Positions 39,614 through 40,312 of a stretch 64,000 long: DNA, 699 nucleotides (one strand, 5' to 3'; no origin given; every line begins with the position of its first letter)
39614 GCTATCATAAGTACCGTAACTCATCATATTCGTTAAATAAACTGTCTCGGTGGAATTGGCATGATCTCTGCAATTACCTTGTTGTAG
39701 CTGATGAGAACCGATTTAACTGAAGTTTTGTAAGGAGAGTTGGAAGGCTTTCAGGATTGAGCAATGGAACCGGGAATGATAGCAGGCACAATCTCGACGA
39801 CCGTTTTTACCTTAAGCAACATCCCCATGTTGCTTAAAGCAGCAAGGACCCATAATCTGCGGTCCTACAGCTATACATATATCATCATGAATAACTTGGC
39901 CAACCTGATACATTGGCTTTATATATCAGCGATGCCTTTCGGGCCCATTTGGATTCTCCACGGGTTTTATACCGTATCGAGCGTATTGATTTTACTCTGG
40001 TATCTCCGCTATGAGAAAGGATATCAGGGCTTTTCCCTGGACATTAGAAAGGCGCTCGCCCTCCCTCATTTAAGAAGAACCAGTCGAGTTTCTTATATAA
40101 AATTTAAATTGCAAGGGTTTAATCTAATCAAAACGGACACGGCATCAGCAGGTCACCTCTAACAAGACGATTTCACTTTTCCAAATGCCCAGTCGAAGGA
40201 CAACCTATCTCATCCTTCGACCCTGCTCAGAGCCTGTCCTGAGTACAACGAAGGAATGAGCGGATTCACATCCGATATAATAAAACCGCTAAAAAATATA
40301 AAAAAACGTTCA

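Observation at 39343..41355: GAF-PAS sigma-54 activator followed by two sigma-54 promoters, each preceded by the palindrome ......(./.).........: candidate complete regulon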

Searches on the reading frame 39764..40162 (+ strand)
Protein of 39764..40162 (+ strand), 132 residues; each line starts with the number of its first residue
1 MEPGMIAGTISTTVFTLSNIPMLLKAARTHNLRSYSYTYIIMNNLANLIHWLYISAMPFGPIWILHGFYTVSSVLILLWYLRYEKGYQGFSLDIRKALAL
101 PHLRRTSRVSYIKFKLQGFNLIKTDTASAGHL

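Call 7: search_protein_families(library=pfam, proteins=[window:39764-40162:+], max_evalue=0.01)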
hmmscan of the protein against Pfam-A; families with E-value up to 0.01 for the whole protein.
window:39764-40162:+ (132 aa): 0 families

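Call 14: search_protein_families(library=ncbifam, proteins=[window:39764-40159:+], max_evalue=0.001)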
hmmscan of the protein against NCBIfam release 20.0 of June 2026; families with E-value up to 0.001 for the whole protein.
window:39764-40159:+ (132 aa): 0 families

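Call 44: search_protein_families(library=pfam, proteins=[window:39764-40159:+], max_evalue=5)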
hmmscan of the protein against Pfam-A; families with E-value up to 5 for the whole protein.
window:39764-40159:+ (132 aa): 1 family
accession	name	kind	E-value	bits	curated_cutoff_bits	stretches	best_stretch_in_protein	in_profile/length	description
PF20237.3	DUF6594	-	0.2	12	30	1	30-72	158-198/238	Family of unknown function (DUF6594)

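Call 53: search_protein_representatives(protein=window:39764-40159:+)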
Query: 132 residues. Proteins with E-value up to 0.001 (for the whole library): 483; up to 1e-10: 320; up to 1e-30: 3. The best 150 are listed.
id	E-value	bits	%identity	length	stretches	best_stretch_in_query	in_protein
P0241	9.9e-34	132.4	67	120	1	1-90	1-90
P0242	4.7e-31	123.8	62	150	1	5-105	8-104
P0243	9.2e-31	122.8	57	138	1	1-93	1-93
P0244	4.5e-30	120.6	65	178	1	5-86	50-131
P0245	8.7e-30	119.7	56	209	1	4-96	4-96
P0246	5.6e-29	117.1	57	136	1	5-86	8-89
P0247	9.8e-29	116.3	74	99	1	34-105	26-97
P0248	3.6e-28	114.5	69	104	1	1-77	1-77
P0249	4.4e-28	114.2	56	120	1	5-91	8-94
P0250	1.7e-27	112.3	55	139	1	4-87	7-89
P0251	2.0e-27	112.1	59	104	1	5-86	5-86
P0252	2.1e-27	112.0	56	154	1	1-88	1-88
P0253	8.0e-27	110.1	66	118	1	1-77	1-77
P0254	9.0e-27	109.9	54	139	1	5-86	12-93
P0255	1.0e-26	109.8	60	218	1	1-86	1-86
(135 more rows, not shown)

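Call 57: search_protein_families(library=pfam, alignment_id=A2, max_evalue=1)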
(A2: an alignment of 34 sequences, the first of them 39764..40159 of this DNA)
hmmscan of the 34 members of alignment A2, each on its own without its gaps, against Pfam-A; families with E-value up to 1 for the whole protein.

A. member 1, window:39764-40159:+ (132 aa): 1 family
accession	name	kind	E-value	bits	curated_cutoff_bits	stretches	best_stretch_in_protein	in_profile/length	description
PF20237.3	DUF6594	-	0.2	12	30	1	30-72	158-198/238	Family of unknown function (DUF6594)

B. families by the number of members that match (of 34 scanned): 15 families
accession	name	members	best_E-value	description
PF04193.19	PQ-loop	17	0.001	PQ loop repeat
PF03083.21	MtN3_slv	16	0.00021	Sugar efflux transporter for intercellular exchange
PF20237.3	DUF6594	6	0.044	Family of unknown function (DUF6594)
PF01034.25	Syndecan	2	0.03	Syndecan domain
PF09801.14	SYS1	1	0.0059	Integral membrane protein S linking to the trans Golgi network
PF20245.3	DUF6600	1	0.016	Family of unknown function (DUF6600)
PF06432.16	GPI2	1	0.045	Phosphatidylinositol N-acetylglucosaminyltransferase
PF01252.23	Peptidase_A8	1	0.07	Signal peptidase (SPase) II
PF01108.23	Tissue_fac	1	0.099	Tissue factor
PF06170.17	DUF983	1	0.13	Protein of unknown function (DUF983)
PF03376.19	Adeno_E3B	1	0.14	Adenovirus E3B protein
PF19328.4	DAP_DH_C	1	0.18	2,4-diaminopentanoate dehydrogenase C-terminal domain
PF05425.18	CopD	1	0.28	Copper resistance protein D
PF11346.13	DUF3149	1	0.39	Protein of unknown function (DUF3149)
PF13239.11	2TM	1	0.98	2TM domain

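Call 61: predict_structure(alignment_id=A2)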
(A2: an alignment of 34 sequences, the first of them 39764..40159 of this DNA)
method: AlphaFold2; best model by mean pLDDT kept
length: 132 residues; sequences in the alignment: 34
mean_pLDDT: 79.6   pTM: 0.60
mean pLDDT of the five models: 79.6, 79.5, 77.2, 74.4, 74.2
residues with pLDDT >= 90: 73; 70-90: 13; 50-70: 34; < 50: 12
segments of 3 or more residues with pLDDT < 50: 106-110, 115-118
pLDDT, mean of each block of 10 residues (from residue 1): 90 94 92 88 94 94 93 94 75 65 51 50 58 54
secondary structure, 60 per line:
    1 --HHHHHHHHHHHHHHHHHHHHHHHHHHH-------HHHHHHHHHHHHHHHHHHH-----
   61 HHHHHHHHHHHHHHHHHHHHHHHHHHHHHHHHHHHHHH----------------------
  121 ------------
elements in order: H3-29 H37-55 H61-98

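Call 64: fold_search(model_id=the predicted structure, library=pdb)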
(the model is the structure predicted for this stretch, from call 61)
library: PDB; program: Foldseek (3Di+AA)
matches with E <= 10: 46; with E <= 0.001: 0
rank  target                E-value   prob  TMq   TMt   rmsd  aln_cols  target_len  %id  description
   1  4rng_C                7.8e-02  1.00  0.51  0.74   2.3        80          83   21  Crystal structure of a bacterial homologue of SWEET transporters (released 2014-11-19)
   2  5uhs_A                1.3e-01  1.00  0.49  0.74   2.5        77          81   22  Structure of a SemiSWEET D57A mutant (released 2017-08-02)
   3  4qnc_A                1.4e-01  1.00  0.49  0.74   2.3        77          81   22  Crystal structure of a SemiSWEET in an occluded state (released 2014-09-10)
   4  4rng_A                1.9e-01  1.00  0.50  0.73   2.5        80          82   21  Crystal structure of a bacterial homologue of SWEET transporters (released 2014-11-19)
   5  4qnc_B                2.0e-01  1.00  0.49  0.72   2.3        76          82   22  Crystal structure of a SemiSWEET in an occluded state (released 2014-09-10)
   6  4x5m_B                2.9e-01  1.00  0.60  0.82   2.1        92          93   16  Crystal structure of SemiSWEET in the inward-open conformation (released 2015-01-21)
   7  4x5n_D                4.2e-01  0.98  0.52  0.70   3.1        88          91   17  Crystal structure of SemiSWEET in the inward-open and outward-open conformations (released 2015-01-21)
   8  9kax_MODEL_1_A        4.8e-01  0.89  0.46  0.66   3.6        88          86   24  The outward-open structure of BjSemiSWEET in native cellular membranes determined by in situ solid-state NMR (released 2025-09-10)
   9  5xpd                  5.4e-01  0.47  0.33  0.20  13.5       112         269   14  Sugar transporter of AtSWEET13 in inward-facing state with a substrate analog (released 2017-09-13)
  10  4x5m_A                5.7e-01  0.99  0.55  0.80   1.9        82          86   17  Crystal structure of SemiSWEET in the inward-open conformation (released 2015-01-21)
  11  4x5m_C                6.0e-01  0.99  0.58  0.78   2.1        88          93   16  Crystal structure of SemiSWEET in the inward-open conformation (released 2015-01-21)
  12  4x5n_B                1.3e+00  0.95  0.58  0.80   2.0        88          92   16  Crystal structure of SemiSWEET in the inward-open and outward-open conformations (released 2015-01-21)
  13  6i6b                  1.4e+00  0.80  0.45  0.31   3.3        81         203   16  Crystal structure of the KDEL receptor in the peptide free state. (released 2019-02-27)
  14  3d2e_C                1.4e+00  0.41  0.33  0.09   9.9        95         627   17  Crystal structure of a complex of Sse1p and Hsp70, Selenomethionine-labeled crystals (released 2008-06-17)
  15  4qnd                  1.6e+00  0.80  0.47  0.61   2.7        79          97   14  Crystal structure of a SemiSWEET (released 2014-09-10)
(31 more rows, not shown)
